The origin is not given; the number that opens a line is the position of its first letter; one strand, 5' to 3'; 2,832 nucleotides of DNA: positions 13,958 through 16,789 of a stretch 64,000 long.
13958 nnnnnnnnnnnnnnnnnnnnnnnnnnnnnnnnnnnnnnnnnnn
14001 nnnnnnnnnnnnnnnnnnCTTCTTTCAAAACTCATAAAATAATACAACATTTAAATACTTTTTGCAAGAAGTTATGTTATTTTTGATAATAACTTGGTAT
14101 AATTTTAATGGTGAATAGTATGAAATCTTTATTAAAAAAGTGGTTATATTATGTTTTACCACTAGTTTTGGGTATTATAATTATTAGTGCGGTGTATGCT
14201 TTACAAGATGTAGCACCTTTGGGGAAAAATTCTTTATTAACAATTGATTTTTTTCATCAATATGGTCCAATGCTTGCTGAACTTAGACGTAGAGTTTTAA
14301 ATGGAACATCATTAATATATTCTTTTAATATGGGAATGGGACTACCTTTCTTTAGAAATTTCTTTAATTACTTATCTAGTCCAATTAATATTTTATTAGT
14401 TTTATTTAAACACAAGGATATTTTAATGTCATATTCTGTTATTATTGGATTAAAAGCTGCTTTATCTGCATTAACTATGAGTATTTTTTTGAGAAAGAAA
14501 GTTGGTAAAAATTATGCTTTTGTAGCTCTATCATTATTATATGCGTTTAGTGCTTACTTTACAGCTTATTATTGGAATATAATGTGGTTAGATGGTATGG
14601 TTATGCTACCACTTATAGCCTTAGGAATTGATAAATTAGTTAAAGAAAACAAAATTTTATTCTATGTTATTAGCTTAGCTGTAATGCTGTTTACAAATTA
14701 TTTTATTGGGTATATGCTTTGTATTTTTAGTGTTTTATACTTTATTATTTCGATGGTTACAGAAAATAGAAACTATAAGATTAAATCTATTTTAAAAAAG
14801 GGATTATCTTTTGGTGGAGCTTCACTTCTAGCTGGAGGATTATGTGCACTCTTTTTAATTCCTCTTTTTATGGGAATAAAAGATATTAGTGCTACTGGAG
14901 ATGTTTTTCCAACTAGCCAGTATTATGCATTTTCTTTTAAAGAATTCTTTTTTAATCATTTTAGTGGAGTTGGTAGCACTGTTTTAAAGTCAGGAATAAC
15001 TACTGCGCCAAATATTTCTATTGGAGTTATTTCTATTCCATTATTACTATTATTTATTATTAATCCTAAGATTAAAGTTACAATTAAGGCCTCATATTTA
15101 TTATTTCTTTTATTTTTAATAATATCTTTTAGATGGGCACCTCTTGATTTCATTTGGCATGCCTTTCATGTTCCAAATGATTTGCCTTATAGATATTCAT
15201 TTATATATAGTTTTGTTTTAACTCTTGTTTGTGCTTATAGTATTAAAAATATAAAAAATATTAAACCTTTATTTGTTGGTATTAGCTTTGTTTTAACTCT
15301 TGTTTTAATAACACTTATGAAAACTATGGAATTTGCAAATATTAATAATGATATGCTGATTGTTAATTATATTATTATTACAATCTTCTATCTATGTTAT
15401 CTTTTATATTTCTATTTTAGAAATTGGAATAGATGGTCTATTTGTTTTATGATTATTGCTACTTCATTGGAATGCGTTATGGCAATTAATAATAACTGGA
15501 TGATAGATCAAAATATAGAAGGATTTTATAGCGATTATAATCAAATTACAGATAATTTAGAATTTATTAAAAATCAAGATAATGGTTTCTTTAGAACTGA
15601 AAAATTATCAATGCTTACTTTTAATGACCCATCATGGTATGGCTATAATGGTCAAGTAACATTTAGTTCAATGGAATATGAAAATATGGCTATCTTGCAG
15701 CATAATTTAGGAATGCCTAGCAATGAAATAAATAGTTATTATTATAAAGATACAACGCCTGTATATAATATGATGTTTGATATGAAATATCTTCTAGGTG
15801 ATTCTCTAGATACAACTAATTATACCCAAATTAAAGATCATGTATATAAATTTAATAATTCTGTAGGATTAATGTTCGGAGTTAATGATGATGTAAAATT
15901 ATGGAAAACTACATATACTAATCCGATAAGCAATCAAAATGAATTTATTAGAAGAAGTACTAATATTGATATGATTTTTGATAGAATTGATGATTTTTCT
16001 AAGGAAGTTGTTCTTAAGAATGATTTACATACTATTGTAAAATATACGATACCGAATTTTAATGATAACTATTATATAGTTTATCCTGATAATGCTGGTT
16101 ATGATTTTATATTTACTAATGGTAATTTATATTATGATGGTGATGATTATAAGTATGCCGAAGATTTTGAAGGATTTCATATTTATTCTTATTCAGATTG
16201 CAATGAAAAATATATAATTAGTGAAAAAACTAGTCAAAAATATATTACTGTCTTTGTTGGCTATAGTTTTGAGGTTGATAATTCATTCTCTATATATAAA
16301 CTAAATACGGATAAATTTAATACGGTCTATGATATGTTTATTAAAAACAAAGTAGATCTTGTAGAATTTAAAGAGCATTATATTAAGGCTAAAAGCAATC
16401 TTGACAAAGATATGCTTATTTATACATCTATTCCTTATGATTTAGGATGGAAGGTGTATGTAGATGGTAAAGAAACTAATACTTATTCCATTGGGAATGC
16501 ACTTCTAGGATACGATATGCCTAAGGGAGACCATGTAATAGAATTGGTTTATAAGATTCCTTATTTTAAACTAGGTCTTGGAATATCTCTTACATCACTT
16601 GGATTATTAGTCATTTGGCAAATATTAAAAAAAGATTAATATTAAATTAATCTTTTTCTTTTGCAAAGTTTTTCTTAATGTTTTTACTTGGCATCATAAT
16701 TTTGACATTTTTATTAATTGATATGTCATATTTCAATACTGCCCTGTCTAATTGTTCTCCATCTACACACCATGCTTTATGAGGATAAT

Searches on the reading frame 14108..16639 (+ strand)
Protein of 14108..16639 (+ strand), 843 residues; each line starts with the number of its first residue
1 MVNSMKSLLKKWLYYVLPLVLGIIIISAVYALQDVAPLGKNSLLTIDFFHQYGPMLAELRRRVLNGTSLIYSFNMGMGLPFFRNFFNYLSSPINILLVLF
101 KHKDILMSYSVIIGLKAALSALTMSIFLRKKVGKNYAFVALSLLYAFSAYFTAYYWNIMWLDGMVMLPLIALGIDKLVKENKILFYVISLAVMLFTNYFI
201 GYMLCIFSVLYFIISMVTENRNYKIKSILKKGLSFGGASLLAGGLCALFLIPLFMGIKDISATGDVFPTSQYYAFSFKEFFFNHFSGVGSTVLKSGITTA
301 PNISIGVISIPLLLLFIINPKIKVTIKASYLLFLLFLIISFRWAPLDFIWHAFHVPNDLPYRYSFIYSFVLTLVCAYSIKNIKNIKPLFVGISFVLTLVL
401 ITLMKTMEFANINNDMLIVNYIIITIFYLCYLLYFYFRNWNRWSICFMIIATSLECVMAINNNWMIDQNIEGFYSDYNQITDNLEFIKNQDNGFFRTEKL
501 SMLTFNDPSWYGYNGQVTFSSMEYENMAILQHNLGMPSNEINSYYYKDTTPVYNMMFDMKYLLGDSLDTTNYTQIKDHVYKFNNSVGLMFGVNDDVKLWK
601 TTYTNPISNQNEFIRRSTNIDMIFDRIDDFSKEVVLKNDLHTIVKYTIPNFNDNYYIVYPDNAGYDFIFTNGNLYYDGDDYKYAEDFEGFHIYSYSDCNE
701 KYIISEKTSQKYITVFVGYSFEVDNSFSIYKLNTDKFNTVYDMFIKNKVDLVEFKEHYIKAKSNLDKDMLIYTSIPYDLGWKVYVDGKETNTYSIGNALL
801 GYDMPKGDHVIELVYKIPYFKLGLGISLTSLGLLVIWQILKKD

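Call 34: search_protein_families(library=pfam, proteins=[window:14108-16639:+], max_evalue=0.00001)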
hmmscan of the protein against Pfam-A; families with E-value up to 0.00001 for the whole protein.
window:14108-16639:+ (843 aa): 1 family
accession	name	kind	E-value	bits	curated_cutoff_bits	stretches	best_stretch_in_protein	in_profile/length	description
PF09586.16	YfhO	-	2.2e-134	450.2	28.5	1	20-827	3-835/835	Bacterial membrane protein YfhO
